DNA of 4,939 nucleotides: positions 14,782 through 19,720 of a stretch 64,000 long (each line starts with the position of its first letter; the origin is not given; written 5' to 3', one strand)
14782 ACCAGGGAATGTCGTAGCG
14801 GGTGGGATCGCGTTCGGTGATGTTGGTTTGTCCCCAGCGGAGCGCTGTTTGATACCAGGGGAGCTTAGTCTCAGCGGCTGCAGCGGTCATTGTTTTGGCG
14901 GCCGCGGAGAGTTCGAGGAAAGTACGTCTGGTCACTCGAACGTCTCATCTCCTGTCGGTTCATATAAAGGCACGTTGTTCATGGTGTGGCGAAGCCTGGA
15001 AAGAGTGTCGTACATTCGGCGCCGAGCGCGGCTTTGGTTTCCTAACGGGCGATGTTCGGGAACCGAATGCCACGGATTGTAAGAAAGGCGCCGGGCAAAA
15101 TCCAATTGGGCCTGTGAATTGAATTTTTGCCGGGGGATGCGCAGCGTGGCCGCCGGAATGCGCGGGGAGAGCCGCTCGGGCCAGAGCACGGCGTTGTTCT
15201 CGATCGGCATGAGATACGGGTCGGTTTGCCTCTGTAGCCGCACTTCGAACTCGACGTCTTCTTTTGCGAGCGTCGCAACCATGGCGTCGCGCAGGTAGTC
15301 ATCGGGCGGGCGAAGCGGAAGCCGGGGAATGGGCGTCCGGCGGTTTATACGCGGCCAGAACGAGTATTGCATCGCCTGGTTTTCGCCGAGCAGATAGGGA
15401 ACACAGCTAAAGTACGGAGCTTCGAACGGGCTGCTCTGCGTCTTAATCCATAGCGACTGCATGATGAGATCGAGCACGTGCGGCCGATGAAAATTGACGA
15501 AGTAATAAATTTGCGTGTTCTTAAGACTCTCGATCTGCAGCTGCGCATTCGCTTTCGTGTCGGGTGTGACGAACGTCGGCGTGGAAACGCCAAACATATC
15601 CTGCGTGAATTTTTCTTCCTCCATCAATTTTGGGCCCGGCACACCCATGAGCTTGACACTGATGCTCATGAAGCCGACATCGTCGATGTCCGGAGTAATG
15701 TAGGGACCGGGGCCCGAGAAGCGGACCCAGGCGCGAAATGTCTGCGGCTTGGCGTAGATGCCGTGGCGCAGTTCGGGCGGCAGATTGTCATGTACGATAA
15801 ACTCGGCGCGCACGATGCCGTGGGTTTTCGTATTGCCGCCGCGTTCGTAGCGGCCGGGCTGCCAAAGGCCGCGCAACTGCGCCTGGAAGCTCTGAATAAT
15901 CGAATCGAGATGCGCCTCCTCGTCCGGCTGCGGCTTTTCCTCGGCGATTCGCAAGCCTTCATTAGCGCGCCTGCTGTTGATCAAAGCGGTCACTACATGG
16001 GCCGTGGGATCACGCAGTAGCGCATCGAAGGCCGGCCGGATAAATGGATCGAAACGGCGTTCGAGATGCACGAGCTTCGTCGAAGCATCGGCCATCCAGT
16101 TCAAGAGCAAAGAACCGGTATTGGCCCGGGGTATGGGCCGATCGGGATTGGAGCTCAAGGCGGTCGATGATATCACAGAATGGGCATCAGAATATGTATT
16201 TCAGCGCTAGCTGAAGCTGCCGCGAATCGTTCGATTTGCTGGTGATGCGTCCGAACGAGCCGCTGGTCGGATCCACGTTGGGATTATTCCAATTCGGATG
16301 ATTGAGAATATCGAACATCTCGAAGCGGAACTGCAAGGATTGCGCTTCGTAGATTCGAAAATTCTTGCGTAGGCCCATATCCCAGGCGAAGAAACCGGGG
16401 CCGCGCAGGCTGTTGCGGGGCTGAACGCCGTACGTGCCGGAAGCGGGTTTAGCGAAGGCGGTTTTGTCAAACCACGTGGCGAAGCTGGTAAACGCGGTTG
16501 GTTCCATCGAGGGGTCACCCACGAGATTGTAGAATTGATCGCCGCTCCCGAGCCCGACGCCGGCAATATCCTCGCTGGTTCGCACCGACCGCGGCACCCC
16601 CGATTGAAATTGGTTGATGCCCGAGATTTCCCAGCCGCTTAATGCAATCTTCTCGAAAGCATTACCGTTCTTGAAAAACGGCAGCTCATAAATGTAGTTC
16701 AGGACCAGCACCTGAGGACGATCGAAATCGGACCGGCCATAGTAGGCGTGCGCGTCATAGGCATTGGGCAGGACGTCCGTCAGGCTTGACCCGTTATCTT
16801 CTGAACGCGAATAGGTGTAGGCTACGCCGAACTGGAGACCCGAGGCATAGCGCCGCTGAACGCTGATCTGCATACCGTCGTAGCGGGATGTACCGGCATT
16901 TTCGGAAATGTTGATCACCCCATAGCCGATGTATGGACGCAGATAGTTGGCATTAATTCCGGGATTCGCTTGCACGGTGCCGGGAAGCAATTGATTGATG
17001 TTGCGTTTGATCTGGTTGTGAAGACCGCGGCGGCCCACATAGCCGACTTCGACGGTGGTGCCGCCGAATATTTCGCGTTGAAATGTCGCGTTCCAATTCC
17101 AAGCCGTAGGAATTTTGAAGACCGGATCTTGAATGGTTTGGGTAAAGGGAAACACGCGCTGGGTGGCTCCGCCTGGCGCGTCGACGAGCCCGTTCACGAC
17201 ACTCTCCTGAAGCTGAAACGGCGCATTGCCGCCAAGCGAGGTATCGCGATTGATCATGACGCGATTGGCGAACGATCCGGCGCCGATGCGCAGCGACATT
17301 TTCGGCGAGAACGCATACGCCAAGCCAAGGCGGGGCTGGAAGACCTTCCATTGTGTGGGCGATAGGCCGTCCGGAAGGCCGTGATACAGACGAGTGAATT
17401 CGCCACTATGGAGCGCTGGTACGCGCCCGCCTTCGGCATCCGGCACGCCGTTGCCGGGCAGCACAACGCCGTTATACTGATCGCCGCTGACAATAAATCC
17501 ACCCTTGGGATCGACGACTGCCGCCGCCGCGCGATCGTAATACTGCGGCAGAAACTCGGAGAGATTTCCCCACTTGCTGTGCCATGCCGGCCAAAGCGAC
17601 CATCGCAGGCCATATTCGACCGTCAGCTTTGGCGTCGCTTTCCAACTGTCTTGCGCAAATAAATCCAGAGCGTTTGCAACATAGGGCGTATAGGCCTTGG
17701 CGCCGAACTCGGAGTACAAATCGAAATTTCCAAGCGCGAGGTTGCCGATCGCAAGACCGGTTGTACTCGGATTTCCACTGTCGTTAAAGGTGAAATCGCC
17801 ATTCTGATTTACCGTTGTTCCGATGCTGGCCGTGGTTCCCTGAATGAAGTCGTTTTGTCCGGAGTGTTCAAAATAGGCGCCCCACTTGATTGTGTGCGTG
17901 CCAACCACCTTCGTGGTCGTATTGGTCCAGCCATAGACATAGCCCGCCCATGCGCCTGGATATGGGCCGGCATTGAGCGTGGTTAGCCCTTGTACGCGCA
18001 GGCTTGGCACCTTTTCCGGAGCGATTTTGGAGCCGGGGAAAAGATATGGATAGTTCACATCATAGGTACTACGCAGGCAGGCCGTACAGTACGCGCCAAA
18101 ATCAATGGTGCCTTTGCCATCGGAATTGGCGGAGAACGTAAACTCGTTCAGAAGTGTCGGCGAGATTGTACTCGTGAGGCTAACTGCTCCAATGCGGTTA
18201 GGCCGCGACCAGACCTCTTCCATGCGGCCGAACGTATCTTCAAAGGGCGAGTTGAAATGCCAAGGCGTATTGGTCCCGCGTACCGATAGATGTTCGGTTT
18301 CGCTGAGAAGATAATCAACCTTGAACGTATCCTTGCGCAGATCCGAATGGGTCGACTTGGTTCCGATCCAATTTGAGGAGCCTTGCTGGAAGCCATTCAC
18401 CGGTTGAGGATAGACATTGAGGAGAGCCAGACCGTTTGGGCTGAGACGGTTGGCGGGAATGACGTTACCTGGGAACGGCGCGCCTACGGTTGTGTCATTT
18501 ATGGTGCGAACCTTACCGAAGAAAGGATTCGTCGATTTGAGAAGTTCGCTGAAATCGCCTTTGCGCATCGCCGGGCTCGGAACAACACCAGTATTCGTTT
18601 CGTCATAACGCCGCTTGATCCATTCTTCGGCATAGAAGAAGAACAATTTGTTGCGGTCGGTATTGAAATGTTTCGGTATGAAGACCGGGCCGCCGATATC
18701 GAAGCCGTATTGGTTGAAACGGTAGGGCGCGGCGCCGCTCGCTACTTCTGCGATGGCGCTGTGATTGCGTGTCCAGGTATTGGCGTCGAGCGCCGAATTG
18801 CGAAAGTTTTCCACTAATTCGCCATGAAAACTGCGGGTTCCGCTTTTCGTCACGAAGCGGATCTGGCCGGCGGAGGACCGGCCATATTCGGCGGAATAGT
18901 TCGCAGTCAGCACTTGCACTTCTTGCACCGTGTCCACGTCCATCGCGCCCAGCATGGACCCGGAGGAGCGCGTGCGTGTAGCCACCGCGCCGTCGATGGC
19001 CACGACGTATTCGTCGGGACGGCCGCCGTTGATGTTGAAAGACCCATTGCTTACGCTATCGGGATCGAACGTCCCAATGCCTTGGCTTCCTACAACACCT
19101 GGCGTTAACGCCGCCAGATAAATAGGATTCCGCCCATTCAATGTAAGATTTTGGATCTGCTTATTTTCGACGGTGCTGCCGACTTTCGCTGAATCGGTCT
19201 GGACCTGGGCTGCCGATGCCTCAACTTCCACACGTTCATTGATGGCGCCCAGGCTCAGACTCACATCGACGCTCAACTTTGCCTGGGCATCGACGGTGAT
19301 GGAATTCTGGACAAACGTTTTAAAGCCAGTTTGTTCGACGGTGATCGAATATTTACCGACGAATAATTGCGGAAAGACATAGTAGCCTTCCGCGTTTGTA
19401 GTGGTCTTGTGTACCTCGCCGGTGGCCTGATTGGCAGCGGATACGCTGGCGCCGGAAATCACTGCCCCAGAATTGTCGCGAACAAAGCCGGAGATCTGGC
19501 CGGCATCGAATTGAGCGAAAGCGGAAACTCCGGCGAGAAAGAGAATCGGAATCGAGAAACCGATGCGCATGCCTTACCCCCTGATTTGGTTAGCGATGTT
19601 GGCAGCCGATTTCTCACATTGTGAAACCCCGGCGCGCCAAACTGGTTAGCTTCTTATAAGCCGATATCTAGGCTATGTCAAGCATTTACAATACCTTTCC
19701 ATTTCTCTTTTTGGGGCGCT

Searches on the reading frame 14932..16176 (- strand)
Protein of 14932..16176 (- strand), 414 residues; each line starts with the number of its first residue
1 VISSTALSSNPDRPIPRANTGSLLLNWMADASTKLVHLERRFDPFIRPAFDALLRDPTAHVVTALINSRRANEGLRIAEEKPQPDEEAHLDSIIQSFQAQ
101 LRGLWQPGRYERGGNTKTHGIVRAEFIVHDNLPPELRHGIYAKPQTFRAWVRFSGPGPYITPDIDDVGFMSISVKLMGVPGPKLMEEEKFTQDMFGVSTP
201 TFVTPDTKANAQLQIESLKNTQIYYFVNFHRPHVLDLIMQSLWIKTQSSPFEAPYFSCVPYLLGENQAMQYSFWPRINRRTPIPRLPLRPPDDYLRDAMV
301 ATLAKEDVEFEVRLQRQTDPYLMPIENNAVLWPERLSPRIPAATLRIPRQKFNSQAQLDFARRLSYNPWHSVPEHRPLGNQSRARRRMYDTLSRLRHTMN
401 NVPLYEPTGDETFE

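Call 44: search_protein_families(library=pfam, proteins=[window:14932-16176:-], max_evalue=0.001)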
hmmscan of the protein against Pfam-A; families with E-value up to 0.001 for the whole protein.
window:14932-16176:- (414 aa): 0 families

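Call 53: search_protein_families(library=pfam, proteins=[window:14932-16176:-], max_evalue=1)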
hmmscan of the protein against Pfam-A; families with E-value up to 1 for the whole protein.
window:14932-16176:- (414 aa): 0 families

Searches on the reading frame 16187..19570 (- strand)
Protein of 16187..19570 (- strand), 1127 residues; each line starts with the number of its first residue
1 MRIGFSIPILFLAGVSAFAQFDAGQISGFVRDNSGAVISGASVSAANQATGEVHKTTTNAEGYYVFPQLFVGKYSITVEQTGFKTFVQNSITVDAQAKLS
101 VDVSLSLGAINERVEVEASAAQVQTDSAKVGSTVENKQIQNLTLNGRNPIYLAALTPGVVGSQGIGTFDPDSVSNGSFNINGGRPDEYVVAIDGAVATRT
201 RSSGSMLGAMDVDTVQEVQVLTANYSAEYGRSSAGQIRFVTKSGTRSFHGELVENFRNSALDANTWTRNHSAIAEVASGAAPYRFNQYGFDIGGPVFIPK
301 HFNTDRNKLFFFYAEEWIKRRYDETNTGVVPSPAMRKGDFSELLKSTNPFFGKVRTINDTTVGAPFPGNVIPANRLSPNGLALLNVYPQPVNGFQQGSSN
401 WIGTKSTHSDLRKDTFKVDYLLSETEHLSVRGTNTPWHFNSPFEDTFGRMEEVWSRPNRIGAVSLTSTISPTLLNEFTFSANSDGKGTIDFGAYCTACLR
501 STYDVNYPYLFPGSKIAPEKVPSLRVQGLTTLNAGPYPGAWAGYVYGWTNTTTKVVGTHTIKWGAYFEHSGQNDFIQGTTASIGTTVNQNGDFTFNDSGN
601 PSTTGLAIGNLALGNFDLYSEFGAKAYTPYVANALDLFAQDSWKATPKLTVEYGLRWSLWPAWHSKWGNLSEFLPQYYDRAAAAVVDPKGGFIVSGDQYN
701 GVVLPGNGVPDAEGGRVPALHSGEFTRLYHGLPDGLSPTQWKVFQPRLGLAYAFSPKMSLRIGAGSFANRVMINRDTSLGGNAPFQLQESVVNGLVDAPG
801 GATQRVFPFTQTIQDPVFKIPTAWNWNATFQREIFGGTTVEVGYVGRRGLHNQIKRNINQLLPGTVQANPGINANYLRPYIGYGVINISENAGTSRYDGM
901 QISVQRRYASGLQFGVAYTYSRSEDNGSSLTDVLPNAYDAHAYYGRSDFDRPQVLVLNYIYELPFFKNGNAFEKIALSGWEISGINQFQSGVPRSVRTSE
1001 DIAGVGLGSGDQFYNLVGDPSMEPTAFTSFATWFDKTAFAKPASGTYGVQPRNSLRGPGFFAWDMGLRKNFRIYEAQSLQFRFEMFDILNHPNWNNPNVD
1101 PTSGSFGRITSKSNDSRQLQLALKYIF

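Call 3: search_protein_families(library=pfam, proteins=[window:16187-19570:-], max_evalue=0.01)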
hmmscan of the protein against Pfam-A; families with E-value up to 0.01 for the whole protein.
window:16187-19570:- (1127 aa): 7 families
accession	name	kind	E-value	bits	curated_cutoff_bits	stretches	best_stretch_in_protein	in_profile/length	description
PF25183.1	OMP_b-brl_4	-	3.9e-191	638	30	1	240-1120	1-838/838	Outer membrane beta barrel domain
PF13620.12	CarboxypepD_reg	-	2.6e-22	79.4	32.3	1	25-105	1-81/82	Carboxypeptidase regulatory-like domain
PF13715.12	CarbopepD_reg_2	-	1.7e-07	31.6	32.2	1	26-109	1-80/88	CarboxypepD_reg-like domain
PF17210.9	SdrD_B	-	4.1e-06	27.4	29.7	1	31-95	17-81/112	SdrD B-like domain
PF07715.20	Plug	-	1.7e-05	25.7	23.9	1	132-235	10-105/107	TonB-dependent Receptor Plug Domain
PF00593.30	TonB_dep_Rec_b-barrel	-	0.00063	20.1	27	1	543-944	66-377/436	TonB dependent receptor-like, beta-barrel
PF14686.12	fn3_3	-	0.0033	17.6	24.4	0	36-98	9-72/75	Polysaccharide lyase family 4, domain II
